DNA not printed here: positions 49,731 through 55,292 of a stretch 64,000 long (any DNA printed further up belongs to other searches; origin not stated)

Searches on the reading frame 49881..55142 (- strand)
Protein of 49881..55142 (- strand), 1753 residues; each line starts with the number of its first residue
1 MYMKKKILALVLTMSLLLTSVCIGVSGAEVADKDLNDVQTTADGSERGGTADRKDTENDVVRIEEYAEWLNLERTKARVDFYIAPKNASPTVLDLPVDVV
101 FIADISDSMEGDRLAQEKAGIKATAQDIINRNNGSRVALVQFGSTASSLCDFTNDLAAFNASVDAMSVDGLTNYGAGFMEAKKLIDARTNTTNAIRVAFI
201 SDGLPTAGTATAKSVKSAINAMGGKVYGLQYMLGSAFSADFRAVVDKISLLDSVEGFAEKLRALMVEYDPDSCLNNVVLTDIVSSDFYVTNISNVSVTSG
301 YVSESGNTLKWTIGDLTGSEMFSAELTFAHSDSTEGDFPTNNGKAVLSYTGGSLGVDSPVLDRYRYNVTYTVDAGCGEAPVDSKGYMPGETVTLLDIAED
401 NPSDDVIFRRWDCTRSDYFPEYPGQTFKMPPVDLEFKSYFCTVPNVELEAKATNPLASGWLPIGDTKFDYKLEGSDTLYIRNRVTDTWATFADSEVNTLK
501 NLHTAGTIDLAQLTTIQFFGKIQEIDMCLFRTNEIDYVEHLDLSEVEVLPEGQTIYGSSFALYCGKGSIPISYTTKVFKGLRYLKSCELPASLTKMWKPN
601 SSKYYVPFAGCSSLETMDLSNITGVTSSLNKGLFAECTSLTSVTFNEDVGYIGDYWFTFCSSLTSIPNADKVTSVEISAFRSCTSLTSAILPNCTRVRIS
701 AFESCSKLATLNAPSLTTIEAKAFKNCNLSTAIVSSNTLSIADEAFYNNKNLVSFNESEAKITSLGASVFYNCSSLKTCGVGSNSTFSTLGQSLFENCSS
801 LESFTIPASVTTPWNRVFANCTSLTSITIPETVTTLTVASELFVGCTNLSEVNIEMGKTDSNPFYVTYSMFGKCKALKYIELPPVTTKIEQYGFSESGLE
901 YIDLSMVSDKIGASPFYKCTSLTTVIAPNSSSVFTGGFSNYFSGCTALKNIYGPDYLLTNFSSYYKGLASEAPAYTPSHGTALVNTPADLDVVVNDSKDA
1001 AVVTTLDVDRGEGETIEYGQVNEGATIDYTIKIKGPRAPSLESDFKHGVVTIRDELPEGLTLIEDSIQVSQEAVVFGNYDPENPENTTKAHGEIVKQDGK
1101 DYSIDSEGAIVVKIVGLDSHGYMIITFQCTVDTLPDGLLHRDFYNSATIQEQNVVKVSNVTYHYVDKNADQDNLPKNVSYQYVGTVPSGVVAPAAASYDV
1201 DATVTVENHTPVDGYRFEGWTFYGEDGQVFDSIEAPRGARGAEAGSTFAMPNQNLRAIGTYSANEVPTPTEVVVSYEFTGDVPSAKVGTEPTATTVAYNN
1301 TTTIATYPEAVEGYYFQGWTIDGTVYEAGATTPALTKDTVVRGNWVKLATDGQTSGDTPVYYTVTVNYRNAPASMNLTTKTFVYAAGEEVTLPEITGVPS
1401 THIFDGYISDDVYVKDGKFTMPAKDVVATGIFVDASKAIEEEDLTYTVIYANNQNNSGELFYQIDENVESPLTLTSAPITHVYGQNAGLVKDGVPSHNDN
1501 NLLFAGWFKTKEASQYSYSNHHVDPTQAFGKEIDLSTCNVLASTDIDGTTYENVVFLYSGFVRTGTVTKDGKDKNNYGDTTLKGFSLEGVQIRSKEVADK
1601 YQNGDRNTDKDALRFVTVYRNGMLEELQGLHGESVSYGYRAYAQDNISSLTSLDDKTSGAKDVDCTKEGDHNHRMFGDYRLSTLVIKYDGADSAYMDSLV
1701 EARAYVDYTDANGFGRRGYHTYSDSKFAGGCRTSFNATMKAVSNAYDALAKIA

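Call 16: search_protein_families(library=pfam, proteins=[window:49881-55142:-], max_evalue=0.001)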
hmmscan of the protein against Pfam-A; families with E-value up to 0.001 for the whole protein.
window:49881-55142:- (1753 aa): 5 families
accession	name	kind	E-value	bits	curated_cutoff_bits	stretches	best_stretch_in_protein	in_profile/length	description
PF13306.12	LRR_5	-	4e-75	250.2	27.7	5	717-849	1-126/127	BspA type Leucine rich repeat region (6 copies)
PF13519.12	VWA_2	-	2.6e-13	51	27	1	99-203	1-106/107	von Willebrand factor type A domain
PF00092.34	VWA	-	2.1e-09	38.3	23.8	1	98-228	1-136/174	von Willebrand factor type A domain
PF13855.12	LRR_8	-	1.7e-06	28.1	27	0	733-778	8-53/61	Leucine rich repeat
PF18998.6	Flg_new_2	-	8.3e-05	22.9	23.6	0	1188-1264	10-72/73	Divergent InlB B-repeat domain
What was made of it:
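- Checked: Both giants carry VWA and LRR_5 domains; giant 2 has Flg_new and giant 3 Flg_new_2 (call 16).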
